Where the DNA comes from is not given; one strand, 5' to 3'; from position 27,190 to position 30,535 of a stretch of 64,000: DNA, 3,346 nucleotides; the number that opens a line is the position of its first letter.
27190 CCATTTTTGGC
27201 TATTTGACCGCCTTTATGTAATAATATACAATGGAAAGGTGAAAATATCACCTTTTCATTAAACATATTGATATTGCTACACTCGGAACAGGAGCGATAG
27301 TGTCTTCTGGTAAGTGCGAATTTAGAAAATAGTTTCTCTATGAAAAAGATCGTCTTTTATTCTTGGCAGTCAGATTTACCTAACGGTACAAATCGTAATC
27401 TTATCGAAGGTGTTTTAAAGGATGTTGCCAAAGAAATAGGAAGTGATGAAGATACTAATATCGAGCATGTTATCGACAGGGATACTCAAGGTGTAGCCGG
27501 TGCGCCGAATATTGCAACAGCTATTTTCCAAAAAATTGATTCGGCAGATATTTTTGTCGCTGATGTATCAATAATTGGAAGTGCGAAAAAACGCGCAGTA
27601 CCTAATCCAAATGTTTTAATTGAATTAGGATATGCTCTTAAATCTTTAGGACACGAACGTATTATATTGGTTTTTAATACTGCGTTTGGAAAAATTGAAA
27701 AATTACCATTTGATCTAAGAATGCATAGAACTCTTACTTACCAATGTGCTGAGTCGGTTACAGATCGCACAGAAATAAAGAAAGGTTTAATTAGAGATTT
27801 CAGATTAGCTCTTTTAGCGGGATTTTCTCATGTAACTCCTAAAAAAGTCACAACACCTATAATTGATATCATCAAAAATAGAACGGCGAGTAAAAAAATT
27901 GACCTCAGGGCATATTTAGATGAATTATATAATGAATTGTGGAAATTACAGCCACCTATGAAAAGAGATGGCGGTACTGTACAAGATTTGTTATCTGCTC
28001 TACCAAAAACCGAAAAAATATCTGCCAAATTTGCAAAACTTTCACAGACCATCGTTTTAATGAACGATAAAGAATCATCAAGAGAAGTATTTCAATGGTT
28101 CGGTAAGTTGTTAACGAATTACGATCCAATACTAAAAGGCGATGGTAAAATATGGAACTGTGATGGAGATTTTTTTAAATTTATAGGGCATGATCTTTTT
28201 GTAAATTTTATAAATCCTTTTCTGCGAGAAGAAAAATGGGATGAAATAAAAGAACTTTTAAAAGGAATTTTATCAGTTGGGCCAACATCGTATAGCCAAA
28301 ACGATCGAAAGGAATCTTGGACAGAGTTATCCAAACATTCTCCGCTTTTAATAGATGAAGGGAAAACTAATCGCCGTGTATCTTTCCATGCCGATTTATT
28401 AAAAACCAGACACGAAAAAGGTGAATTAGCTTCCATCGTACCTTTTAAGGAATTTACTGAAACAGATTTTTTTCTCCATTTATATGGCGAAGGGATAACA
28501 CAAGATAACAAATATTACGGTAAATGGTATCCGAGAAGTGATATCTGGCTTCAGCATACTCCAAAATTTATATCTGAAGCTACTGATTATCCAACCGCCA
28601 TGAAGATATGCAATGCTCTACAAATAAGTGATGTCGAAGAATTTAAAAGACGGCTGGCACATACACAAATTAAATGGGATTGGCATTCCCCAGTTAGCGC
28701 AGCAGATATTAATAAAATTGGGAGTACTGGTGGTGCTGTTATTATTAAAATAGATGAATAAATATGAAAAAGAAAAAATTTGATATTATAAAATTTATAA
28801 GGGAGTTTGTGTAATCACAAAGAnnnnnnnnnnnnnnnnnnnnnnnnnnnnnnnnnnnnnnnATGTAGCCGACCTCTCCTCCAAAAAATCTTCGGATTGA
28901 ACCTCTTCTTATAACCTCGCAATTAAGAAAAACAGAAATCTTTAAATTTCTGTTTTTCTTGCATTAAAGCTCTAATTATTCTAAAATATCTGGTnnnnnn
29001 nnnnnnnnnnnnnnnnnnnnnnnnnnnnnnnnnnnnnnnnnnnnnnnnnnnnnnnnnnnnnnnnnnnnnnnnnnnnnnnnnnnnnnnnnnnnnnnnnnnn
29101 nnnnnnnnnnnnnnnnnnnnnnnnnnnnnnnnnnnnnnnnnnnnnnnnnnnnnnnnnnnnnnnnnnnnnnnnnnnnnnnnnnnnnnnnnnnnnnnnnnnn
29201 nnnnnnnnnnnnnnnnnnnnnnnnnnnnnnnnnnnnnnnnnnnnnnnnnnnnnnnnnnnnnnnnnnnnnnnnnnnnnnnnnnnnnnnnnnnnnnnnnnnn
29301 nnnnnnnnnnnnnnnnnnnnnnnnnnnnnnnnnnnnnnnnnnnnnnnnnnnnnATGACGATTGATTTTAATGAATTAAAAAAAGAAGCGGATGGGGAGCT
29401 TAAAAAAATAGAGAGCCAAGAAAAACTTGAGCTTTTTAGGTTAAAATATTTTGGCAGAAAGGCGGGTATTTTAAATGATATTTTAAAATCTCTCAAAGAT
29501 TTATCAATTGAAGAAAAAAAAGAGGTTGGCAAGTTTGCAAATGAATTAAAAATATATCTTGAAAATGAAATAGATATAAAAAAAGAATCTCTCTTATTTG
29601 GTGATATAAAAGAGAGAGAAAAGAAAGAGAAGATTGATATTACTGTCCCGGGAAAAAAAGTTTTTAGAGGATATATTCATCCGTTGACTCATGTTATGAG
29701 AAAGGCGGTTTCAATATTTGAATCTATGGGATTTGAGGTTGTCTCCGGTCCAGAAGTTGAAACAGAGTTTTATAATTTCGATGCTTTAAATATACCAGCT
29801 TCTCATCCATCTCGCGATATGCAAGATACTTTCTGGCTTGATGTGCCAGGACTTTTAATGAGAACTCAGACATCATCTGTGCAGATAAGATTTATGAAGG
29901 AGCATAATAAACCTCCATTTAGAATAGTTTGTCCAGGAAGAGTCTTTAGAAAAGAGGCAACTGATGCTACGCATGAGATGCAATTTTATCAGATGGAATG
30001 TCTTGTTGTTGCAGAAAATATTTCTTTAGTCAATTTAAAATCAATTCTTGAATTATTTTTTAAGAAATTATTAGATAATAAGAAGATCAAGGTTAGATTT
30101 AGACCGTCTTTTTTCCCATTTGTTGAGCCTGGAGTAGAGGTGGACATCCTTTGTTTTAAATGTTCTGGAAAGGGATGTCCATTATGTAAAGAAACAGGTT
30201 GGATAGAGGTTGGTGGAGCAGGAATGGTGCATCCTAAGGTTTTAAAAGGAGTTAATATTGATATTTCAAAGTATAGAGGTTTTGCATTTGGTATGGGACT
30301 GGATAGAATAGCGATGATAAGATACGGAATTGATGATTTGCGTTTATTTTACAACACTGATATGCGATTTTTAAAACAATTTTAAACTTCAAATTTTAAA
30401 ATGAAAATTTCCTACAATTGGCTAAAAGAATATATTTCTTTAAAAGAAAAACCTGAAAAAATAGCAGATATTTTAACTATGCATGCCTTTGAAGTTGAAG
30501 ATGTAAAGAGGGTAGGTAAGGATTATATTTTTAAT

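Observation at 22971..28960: tRNA-Asp integration hotspot: degenerate direct repeat of the tRNA 3' end bounds a mosaic roughly 6-kb accessory region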

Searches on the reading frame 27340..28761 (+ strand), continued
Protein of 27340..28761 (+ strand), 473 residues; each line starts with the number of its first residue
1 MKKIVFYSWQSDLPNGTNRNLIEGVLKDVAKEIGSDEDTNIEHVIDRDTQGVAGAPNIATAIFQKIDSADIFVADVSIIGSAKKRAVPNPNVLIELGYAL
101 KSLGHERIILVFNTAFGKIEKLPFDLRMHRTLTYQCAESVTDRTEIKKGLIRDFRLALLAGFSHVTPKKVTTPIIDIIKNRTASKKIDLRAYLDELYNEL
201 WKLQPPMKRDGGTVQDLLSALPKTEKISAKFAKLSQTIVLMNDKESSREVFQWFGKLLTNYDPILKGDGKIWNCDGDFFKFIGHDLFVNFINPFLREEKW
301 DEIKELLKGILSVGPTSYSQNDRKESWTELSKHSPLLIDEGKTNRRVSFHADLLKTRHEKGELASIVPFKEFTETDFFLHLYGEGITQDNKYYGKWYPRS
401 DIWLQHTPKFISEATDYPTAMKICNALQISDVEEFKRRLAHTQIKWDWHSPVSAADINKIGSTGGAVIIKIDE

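Call 79: fold_search(model_id=the predicted structure, library=pdb)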
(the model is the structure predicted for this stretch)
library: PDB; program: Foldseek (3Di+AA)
matches with E <= 10: 1165; with E <= 0.001: 5
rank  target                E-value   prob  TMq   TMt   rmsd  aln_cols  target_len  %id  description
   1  7un8_A                1.4e-04  1.00  0.22  0.34   8.4       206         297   14  SfSTING with c-di-GMP single fiber (released 2022-07-27)
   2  7un8_E                1.7e-04  1.00  0.22  0.34   8.3       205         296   16  SfSTING with c-di-GMP single fiber (released 2022-07-27)
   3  7un8_C                2.2e-04  1.00  0.22  0.34   4.7       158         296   17  SfSTING with c-di-GMP single fiber (released 2022-07-27)
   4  9lmq_B                6.3e-04  1.00  0.24  0.33   6.8       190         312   17  Cryo-EM structure of TIR-STING/c-di-GMP complex (released 2025-08-27)
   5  9lmq_D                9.7e-04  1.00  0.24  0.34   6.6       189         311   15  Cryo-EM structure of TIR-STING/c-di-GMP complex (released 2025-08-27)
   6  8pqq_D                1.1e-03  1.00  0.18  0.49   5.1       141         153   18  Nucleoside 2'deoxyribosyltransferase from Chroococcidiopsis thermalis PCC 7203 E88Q Mutant bound to Clofarabine (released 2024-02-21)
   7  9lmq_A                1.4e-03  1.00  0.23  0.33   7.1       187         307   17  Cryo-EM structure of TIR-STING/c-di-GMP complex (released 2025-08-27)
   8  8pqr_D                1.4e-03  1.00  0.20  0.53   7.0       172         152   17  Nucleoside 2'deoxyribosyltransferase from Chroococcidiopsis thermalis PCC 7203 WT bound to DAD_Immucillin-H (released 2024-02-21)
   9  9lmr_A                1.4e-03  1.00  0.23  0.33   7.1       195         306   17  Cryo-EM structure of TIR-STING/c-di-GMP complex fiber (released 2025-08-27)
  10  2a0k_A                2.0e-03  1.00  0.19  0.49   7.7       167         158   16  Crystal structure of Nucleoside 2-deoxyribosyltransferase from Trypanosoma brucei at 1.8 A resolution (released 2005-07-26)
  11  8qc0_A                2.1e-03  1.00  0.22  0.58   8.4       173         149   18  Nucleoside 2'deoxyribosyltransferase from Chroococcidiopsis thermalis PCC 7203 WT ribosylated (released 2024-02-21)
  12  8pqs_D                2.3e-03  1.00  0.21  0.56   8.5       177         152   18  Nucleoside 2'deoxyribosyltransferase from Chroococcidiopsis thermalis PCC 7203 E88A Mutant (released 2024-02-21)
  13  8pqt_A                2.5e-03  1.00  0.19  0.51   4.8       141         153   19  Nucleoside 2'deoxyribosyltransferase from Chroococcidiopsis thermalis PCC 7203 WT bound to Bis-Tris (released 2024-02-21)
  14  9lmr_B                2.7e-03  1.00  0.25  0.36   6.7       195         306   14  Cryo-EM structure of TIR-STING/c-di-GMP complex fiber (released 2025-08-27)
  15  8pqr_A                3.5e-03  1.00  0.19  0.50   4.8       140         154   20  Nucleoside 2'deoxyribosyltransferase from Chroococcidiopsis thermalis PCC 7203 WT bound to DAD_Immucillin-H (released 2024-02-21)
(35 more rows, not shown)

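Call 83: find_related_loci(query=window:27340-28761:+, collection=viral_contigs, flank=8000)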
Query window:27340-28761:+ (473 aa) in viral_contigs; peptide patterns used: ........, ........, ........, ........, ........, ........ (x = any residue, [..] = any of these).
18 stretches matched a pattern, but none encodes a relative of the query by tblastn (E <= 1e-3).

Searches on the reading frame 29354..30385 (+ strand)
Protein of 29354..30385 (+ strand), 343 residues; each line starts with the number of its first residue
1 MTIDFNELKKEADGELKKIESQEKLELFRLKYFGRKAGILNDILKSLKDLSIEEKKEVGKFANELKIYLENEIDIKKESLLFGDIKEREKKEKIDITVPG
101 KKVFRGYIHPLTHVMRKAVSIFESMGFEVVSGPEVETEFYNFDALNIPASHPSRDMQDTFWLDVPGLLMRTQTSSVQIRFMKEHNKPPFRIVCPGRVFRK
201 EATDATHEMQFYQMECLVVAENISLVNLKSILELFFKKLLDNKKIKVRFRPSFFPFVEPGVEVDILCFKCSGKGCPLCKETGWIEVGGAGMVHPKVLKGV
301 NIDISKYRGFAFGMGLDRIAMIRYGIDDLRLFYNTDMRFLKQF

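Call 6: search_protein_families(library=pfam, proteins=[window:29354-30385:+], max_evalue=0.01)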
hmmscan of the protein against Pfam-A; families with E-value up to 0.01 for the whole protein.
window:29354-30385:+ (343 aa): 2 families
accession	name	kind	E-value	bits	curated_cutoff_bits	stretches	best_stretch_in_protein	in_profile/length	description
PF01409.25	tRNA-synt_2d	-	1e-99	333.5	19.8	1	93-343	1-246/246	tRNA synthetases class II core domain (F)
PF02912.23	Phe_tRNA-synt_N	-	2e-13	50.5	22.3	1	21-80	2-60/69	Aminoacyl tRNA synthetase class II, N-terminal domain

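Call 10: find_encoding_contigs(protein=window:29354-30385:+, flank=10000, max_places=10)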
Protein window:29354-30385:+ (343 aa): 7 contigs read that carry it; 3 places shown.
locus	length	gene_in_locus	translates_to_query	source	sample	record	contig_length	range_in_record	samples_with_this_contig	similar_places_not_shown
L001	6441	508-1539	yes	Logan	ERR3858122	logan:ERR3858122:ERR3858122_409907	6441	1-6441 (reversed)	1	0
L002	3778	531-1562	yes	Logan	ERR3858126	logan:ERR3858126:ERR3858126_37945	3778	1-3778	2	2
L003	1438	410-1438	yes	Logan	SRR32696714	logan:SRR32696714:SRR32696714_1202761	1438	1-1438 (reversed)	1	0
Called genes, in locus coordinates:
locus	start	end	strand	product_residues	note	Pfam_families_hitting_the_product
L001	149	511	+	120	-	-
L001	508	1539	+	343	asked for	PF02912:Phe_tRNA-synt_N, PF01409:tRNA-synt_2d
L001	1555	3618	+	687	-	PF03483:B3_4, PF03484:B5, PF17759:tRNA_synthFbeta, PF03147:FDX-ACB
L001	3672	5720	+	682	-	PF02518:HATPase_c, PF00204:DNA_gyraseB, PF01751:Toprim, PF00986:DNA_gyraseB_C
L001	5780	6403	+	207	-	PF18895:T4SS_pilin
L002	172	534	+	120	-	-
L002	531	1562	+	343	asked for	PF02912:Phe_tRNA-synt_N, PF01409:tRNA-synt_2d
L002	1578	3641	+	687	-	PF03483:B3_4, PF03484:B5, PF17759:tRNA_synthFbeta, PF03147:FDX-ACB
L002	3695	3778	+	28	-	?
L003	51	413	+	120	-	-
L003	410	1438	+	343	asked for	PF02912:Phe_tRNA-synt_N, PF01409:tRNA-synt_2d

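Call 11: find_related_loci(query=window:29354-30385:+, collection=genome_contigs, flank=10000)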
Query window:29354-30385:+ (343 aa) in genome_contigs; peptide patterns used: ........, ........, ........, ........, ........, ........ (x = any residue, [..] = any of these).
600 stretches matched a pattern (row limit reached: there are more); 582 encode a relative of the query (tblastn E <= 1e-3); the best 80 are kept; 80 distinct loci.
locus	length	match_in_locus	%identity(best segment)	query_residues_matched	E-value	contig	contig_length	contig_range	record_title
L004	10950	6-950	86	28-343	0e+0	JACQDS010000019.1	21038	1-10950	MAG: Candidatus Azambacteria bacterium isolate NC_groundwater_1001_Pr1_S-0.65um_41_7 Montesol18_Sp65_coassembly_scaffold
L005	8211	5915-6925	49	5-343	9e-117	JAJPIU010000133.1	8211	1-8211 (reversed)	MAG: Proteobacteria bacterium isolate Centralia_MAG_377 k107_16834324, whole genome shotgun sequence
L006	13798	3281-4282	50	8-343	1e-115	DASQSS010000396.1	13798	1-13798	MAG TPA_asm: Ktedonobacterales bacterium isolate SMAG_U10915 k141_146929, whole genome shotgun sequence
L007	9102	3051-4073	49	1-343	3e-114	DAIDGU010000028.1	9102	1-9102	MAG TPA_asm: Ktedonobacteria bacterium isolate clean2 k141_120441, whole genome shotgun sequence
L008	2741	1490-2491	49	8-343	7e-118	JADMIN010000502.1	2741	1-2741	MAG: Ktedonobacterales bacterium isolate MAG019 NODE_10640_length_2741_cov_4.857036, whole genome shotgun sequence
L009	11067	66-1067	50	8-343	4e-113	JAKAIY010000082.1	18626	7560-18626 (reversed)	MAG: Chloroflexi bacterium isolate WY3.bin53 NODE_4957_length_18626_cov_1.560841, whole genome shotgun sequence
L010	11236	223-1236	52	7-343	3e-113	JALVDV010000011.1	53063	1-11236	MAG: Candidatus Moraniibacteriota bacterium isolate 134-614_metabat2_scaf2bin.060 134-614_scaffold_95_c1, whole genome s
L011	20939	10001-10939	53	31-343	4e-113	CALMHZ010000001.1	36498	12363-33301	MAG TPA_asm: uncultured bacterium isolate SRR6670122_bin.64_CONCOCT_v1.1_MAG genome assembly, contig: ERZ534011.610, who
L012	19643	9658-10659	49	8-343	3e-113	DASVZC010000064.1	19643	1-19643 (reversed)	MAG TPA_asm: Ktedonobacterales bacterium isolate SMAG_U2618 k141_1628943, whole genome shotgun sequence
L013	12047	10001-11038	48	8-343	2e-112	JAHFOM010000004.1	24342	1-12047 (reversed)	MAG: Candidatus Moraniibacteriota bacterium isolate nzgw503 NODE_1866_length_24343_cov_3.612377, whole genome shotgun se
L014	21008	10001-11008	50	5-343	4e-112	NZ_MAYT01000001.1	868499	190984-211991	Pseudobacillus wudalianchiensis strain FJAT-27215 scaffold1, whole genome shotgun sequence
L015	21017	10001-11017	49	3-343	2e-114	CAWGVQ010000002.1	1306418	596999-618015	MAG: uncultured Chloroflexia bacterium isolate MFD02579.bin.2.68 genome assembly, contig: contig_12234, whole genome sho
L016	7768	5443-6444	50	8-343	2e-111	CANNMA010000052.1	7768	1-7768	MAG: bacterium isolate ZH-3nov15-92 genome assembly, contig: ZH-3nov15-C16047, whole genome shotgun sequence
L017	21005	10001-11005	47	7-343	3e-111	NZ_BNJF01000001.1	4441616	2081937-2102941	Ktedonospora formicarum strain SOSP1-1 sequence01, whole genome shotgun sequence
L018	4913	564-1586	51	1-343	2e-110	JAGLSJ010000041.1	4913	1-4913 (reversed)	MAG: Candidatus Paceibacterota bacterium isolate RS_9_49 ROV157_9.bin.49.fa_41, whole genome shotgun sequence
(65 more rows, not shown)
